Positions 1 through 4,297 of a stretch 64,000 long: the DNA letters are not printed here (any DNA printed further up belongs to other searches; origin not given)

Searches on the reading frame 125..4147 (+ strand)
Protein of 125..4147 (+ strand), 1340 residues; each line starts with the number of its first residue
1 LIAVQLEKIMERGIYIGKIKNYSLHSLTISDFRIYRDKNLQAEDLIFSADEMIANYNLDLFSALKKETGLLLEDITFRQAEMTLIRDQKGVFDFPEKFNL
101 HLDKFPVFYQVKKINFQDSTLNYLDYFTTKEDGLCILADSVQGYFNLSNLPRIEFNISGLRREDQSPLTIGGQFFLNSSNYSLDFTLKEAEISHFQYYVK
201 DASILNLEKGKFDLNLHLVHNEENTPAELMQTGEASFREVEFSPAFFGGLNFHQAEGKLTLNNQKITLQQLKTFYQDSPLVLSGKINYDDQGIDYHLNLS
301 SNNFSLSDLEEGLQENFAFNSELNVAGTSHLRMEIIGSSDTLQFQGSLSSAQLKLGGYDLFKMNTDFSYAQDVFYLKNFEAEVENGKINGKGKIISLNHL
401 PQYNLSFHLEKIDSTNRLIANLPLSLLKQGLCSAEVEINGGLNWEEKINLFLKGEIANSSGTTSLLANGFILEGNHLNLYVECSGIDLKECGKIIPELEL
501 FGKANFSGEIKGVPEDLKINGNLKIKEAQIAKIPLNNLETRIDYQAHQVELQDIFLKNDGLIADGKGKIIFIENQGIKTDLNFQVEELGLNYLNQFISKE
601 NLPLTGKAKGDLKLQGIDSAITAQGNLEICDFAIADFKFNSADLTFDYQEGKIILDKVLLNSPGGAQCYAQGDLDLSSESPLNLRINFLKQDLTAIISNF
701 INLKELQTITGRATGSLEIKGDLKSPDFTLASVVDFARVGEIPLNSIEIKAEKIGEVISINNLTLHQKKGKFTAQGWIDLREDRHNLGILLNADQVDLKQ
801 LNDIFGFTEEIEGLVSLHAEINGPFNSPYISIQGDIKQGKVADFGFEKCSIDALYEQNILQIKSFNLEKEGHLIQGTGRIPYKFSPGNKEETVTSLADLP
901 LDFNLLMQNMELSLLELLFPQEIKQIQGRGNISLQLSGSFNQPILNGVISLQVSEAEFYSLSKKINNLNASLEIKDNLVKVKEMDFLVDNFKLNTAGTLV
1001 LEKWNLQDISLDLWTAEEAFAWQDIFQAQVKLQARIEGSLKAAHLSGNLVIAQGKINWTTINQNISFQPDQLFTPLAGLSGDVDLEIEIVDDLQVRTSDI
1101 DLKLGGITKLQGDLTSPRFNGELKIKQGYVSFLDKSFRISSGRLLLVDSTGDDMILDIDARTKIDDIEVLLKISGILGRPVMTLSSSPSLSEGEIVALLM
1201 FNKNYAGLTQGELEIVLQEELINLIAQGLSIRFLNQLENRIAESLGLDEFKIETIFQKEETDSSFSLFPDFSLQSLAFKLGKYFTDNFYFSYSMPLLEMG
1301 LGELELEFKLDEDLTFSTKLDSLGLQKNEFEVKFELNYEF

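Call 16: search_protein_families(library=pfam, proteins=[window:125-4147:+], max_evalue=0.00001)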
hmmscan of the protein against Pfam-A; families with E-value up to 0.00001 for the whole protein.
window:125-4147:+ (1340 aa): 2 families
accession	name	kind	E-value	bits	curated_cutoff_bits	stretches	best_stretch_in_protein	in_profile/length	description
PF04357.19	TamB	-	7.2e-46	157.6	22.4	1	1006-1338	24-381/381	TamB, inner membrane protein subunit of TAM complex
PF05359.17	DUF748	-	3.8e-11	42.2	50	1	12-244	54-279/1037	Domain of Unknown Function (DUF748)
